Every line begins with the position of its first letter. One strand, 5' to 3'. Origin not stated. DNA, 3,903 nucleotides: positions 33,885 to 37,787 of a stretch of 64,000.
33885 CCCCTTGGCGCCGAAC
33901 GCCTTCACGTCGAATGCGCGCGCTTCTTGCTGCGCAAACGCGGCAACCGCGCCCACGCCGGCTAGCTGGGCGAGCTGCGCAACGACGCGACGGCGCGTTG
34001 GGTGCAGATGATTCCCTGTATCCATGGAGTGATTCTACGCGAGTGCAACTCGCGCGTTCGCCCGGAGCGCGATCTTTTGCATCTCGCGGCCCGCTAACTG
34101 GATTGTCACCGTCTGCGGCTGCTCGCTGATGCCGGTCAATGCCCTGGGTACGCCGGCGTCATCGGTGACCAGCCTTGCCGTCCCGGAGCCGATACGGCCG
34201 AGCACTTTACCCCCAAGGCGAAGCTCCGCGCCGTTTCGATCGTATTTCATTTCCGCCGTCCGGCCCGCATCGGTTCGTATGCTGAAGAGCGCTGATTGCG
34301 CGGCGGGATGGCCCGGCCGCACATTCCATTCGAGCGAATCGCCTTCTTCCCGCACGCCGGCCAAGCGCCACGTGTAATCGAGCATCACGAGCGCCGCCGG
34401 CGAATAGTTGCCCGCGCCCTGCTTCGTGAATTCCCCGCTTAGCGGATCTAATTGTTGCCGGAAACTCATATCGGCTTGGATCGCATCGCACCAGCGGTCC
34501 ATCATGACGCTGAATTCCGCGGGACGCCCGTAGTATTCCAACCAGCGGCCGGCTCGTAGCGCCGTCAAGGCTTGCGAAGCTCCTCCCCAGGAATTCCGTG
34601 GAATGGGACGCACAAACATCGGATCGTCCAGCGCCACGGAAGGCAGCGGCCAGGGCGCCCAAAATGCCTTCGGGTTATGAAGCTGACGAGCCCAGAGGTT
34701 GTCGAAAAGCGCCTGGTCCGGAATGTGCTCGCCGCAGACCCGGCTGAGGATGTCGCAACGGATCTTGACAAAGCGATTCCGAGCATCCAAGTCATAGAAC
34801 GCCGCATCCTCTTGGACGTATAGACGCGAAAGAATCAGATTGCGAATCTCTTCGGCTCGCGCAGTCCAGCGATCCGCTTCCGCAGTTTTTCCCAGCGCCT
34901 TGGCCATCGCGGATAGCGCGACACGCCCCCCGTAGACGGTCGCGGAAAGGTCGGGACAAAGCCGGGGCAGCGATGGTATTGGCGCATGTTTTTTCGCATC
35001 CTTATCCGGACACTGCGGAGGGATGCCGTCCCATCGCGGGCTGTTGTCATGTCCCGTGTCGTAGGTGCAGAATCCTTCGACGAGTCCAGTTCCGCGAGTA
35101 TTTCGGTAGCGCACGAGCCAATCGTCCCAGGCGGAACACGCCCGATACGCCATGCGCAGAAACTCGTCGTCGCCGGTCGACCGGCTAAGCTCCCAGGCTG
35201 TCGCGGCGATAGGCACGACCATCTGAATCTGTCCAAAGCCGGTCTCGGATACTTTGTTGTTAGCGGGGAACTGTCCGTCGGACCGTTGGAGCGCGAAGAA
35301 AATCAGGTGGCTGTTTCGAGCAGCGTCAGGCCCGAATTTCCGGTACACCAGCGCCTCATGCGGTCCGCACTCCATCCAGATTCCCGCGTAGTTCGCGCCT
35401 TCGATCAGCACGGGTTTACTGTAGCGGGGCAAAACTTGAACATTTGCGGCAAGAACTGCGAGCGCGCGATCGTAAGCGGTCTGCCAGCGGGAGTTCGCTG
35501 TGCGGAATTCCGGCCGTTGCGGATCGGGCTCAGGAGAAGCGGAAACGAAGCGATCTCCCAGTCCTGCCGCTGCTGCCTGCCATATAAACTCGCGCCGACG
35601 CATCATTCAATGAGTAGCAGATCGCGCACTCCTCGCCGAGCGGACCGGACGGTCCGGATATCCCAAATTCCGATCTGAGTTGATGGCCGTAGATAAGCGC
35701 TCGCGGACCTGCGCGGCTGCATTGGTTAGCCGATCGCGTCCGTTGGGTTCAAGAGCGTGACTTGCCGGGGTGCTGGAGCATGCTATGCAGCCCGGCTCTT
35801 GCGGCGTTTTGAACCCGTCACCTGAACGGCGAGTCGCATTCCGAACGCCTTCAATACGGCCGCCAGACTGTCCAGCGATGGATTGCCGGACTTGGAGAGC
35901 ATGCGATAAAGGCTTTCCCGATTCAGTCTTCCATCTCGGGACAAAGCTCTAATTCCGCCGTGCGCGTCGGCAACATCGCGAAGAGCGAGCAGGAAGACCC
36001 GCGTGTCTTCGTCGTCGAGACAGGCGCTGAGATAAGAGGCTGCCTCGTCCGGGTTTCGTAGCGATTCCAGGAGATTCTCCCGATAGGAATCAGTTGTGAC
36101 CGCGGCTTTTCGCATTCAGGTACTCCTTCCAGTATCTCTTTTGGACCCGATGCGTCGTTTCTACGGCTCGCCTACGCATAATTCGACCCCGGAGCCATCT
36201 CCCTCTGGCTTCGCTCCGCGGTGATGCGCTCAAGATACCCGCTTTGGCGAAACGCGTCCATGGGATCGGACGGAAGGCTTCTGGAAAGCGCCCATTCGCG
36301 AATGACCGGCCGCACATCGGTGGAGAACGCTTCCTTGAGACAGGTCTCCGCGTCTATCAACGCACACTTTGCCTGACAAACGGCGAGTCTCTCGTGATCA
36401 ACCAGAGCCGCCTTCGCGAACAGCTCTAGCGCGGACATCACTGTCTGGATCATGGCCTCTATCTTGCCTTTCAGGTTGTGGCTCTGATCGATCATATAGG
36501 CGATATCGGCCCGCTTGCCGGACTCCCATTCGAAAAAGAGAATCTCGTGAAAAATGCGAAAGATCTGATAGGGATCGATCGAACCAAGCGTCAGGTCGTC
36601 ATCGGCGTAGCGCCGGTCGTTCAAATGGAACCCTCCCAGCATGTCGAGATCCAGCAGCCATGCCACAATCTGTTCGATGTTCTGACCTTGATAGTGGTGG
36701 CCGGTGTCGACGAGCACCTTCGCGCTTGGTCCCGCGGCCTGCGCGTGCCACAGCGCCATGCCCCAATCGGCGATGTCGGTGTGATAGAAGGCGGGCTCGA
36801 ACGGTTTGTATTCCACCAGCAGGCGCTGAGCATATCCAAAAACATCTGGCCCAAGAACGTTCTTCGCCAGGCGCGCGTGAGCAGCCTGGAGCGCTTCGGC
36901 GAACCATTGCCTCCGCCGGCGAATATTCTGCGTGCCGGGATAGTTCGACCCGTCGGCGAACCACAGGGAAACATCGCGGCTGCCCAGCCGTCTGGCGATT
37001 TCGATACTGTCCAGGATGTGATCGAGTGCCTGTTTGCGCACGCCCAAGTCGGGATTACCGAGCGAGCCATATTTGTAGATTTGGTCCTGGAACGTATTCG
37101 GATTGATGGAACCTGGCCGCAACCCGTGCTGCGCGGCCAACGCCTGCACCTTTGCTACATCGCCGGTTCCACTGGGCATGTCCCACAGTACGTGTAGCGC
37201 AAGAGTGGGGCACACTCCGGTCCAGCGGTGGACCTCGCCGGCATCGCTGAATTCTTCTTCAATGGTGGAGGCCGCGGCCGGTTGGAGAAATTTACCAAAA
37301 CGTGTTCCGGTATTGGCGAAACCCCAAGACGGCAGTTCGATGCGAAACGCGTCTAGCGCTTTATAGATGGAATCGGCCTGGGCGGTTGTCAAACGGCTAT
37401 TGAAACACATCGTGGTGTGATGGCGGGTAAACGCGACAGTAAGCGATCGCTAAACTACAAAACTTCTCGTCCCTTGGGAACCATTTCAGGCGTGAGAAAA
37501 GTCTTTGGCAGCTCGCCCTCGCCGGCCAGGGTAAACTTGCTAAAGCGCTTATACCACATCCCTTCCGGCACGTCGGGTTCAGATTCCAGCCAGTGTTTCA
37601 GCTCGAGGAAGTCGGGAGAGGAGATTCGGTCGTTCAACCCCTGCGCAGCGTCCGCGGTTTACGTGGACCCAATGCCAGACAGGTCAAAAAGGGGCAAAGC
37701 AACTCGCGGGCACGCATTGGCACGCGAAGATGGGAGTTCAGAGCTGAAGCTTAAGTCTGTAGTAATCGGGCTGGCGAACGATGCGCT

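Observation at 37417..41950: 4.5-kb AT-richer cassette splits the rhamnose genes: two DUF2971 paralogues bracket a secreted trypsin-like protease and a lipoprotein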

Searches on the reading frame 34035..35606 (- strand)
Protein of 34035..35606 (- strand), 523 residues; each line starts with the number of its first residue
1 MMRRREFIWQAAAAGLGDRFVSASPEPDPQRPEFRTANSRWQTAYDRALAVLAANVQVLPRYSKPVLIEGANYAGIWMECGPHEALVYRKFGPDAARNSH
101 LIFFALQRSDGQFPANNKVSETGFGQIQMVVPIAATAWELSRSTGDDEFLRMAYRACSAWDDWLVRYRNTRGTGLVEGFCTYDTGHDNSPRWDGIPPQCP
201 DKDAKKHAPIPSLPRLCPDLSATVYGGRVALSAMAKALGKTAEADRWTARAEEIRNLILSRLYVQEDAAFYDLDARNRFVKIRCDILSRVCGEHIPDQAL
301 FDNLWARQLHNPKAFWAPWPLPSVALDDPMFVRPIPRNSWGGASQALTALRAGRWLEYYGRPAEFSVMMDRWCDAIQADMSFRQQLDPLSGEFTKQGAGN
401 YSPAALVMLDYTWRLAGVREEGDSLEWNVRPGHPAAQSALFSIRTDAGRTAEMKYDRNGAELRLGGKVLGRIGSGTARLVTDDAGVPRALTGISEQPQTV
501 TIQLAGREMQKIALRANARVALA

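Call 52: search_protein_families(library=ncbifam, proteins=[window:34035-35606:-], max_evalue=0.001)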
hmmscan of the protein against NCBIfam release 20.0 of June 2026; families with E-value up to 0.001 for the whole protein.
window:34035-35606:- (523 aa): 3 families
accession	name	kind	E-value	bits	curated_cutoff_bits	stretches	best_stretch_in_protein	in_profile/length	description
NF047898.1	GluglyHdase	equivalog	2e-09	36.7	550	1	146-194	137-185/442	glucosylglycerate hydrolase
NF007525.0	PRK10137.1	equivalog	3.2e-09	35.5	625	1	219-408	582-781/790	alpha-glucosidase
TIGR01577.1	oligosac_amyl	hypoth_equivalog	0.00017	20.4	820.7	1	222-271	417-466/616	oligosaccharide amylase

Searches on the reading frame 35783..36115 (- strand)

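Call 3: search_protein_families(library=pfam, proteins=[window:35783-36115:-], max_evalue=0.01)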
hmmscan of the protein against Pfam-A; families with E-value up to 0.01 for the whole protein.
window:35783-36115:- (110 aa): 1 family
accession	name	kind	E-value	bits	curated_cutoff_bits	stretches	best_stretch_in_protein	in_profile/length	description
PF21716.3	dnstrm_HI1420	-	6.5e-15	55.2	27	1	17-98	9-89/90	Probable addiction module antidote protein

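Call 52: search_protein_families(library=ncbifam, proteins=[window:35783-36115:-], max_evalue=0.001)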
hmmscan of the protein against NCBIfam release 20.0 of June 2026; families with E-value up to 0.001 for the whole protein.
window:35783-36115:- (110 aa): 1 family
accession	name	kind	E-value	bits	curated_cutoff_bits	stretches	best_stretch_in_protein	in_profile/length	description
TIGR02684.1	dnstrm_HI1420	hypoth_equivalog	6.8e-18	64.7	53.7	1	15-97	7-88/89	addiction module antidote protein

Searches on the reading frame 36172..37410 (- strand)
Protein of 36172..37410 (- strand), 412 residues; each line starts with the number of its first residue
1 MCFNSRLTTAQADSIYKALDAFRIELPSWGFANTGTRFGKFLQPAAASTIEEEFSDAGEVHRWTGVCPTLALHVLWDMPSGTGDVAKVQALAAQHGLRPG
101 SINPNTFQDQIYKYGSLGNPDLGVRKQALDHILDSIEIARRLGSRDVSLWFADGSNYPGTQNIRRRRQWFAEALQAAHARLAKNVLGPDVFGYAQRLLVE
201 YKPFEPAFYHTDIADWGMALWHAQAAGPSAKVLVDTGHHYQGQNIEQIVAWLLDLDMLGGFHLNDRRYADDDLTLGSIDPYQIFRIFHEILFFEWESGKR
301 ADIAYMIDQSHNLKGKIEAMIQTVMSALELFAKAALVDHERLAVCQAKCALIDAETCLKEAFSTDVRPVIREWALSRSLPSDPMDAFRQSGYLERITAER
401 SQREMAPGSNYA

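Call 3: search_protein_families(library=pfam, proteins=[window:36172-37410:-], max_evalue=0.01)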
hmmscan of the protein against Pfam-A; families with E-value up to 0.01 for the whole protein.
window:36172-37410:- (412 aa): 1 family
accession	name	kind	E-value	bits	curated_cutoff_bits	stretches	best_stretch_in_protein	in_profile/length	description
PF01261.30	AP_endonuc_2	-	3.6e-13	50.2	31.1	1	83-290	28-219/249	Xylose isomerase-like TIM barrel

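Call 19: find_related_loci(query=window:36172-37410:-, collection=genome_contigs, flank=10000)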
Query window:36172-37410:- (412 aa) in genome_contigs; peptide patterns used: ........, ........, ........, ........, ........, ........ (x = any residue, [..] = any of these).
599 stretches matched a pattern (row limit reached: there are more); 577 encode a relative of the query (tblastn E <= 1e-3); the best 80 are kept; 80 distinct loci.
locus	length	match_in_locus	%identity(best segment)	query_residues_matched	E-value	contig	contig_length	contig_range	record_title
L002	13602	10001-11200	85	3-412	0e+0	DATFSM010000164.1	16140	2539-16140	MAG TPA_asm: Bryobacteraceae bacterium isolate SMAG_U9384 k141_2538908, whole genome shotgun sequence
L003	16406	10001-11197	78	4-412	0e+0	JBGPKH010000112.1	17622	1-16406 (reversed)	MAG: Bryobacteraceae bacterium isolate OBJ_0618_7090110_290 k141_1909231_length_17622_cov_13.6965, whole genome shotgun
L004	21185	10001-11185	77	8-412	0e+0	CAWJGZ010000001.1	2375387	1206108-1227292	MAG: Bryobacterales bacterium isolate MFD01231.bin.1.29 genome assembly, contig: contig_11447, whole genome shotgun sequ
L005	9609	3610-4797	78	7-412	0e+0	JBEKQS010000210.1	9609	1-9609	MAG: Bryobacteraceae bacterium isolate SPRUCE 493 SPRUCE_493_210, whole genome shotgun sequence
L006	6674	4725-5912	78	7-412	0e+0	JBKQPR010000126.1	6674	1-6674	MAG: Bryobacteraceae bacterium isolate MGr1A1B1C__bin_144 MGr1A1B1C_000000107996, whole genome shotgun sequence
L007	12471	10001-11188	77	7-412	0e+0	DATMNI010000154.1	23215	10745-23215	MAG TPA_asm: Candidatus Acidiferrales bacterium isolate SMAG_U12846 k141_126736, whole genome shotgun sequence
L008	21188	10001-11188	77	7-412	0e+0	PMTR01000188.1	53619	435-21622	MAG: Bryobacterales bacterium isolate palsa_129 73.20110700_P2D.63_contig_1696, whole genome shotgun sequence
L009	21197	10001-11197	76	4-412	0e+0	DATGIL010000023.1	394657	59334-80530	MAG TPA_asm: Bryobacteraceae bacterium isolate SMAG_U9806 k141_430979, whole genome shotgun sequence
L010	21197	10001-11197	76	4-412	0e+0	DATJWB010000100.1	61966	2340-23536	MAG TPA_asm: Bryobacteraceae bacterium isolate SMAG_U15088 k141_2797898, whole genome shotgun sequence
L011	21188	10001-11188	78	7-412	0e+0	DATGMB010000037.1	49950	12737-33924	MAG TPA_asm: Bryobacteraceae bacterium isolate SMAG_U9901 k141_2515, whole genome shotgun sequence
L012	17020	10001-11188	76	7-412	0e+0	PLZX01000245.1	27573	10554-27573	MAG: Bryobacterales bacterium isolate palsa_349 73.20120700_P3D.103_contig_60083, whole genome shotgun sequence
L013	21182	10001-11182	75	9-412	0e+0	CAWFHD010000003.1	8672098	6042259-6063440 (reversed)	MAG: uncultured Solibacteraceae bacterium isolate MFD04967.bin.1.230 genome assembly, contig: contig_6177, whole genome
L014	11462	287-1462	78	11-412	0e+0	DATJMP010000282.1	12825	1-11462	MAG TPA_asm: Bryobacteraceae bacterium isolate SMAG_U14838 k141_2819712, whole genome shotgun sequence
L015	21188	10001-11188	76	7-412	0e+0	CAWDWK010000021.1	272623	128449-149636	MAG: uncultured Solibacteraceae bacterium isolate MFD05521.bin.2.66 genome assembly, contig: contig_17134, whole genome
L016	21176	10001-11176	77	11-412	0e+0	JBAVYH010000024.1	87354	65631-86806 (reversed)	MAG: Bryobacteraceae bacterium isolate MFD02755_ilm_asm_bin11 k127_67618, whole genome shotgun sequence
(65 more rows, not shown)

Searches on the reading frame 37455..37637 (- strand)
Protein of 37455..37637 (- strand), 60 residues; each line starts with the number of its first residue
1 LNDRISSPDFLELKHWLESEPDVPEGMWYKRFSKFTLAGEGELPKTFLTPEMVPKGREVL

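Call 3: search_protein_families(library=pfam, proteins=[window:37455-37637:-], max_evalue=0.01)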
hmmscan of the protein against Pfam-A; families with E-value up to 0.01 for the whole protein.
window:37455-37637:- (60 aa): 0 families

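Call 4: search_protein_families(library=padloc, proteins=[window:37455-37637:-], max_evalue=0.01)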
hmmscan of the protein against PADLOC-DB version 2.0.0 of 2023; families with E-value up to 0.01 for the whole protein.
window:37455-37637:- (60 aa): 0 families

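Call 52: search_protein_families(library=ncbifam, proteins=[window:37455-37637:-], max_evalue=0.001)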
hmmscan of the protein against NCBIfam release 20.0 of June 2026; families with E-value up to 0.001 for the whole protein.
window:37455-37637:- (60 aa): 0 families

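Call 53: search_protein_families(library=phrogs, proteins=[window:37455-37637:-], max_evalue=0.001)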
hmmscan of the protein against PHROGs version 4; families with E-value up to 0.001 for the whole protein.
window:37455-37637:- (60 aa): 0 families

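Call 85: search_protein_families(library=pfam, proteins=[window:37455-37637:-], max_evalue=1)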
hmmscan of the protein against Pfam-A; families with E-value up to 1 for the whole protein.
window:37455-37637:- (60 aa): 0 families
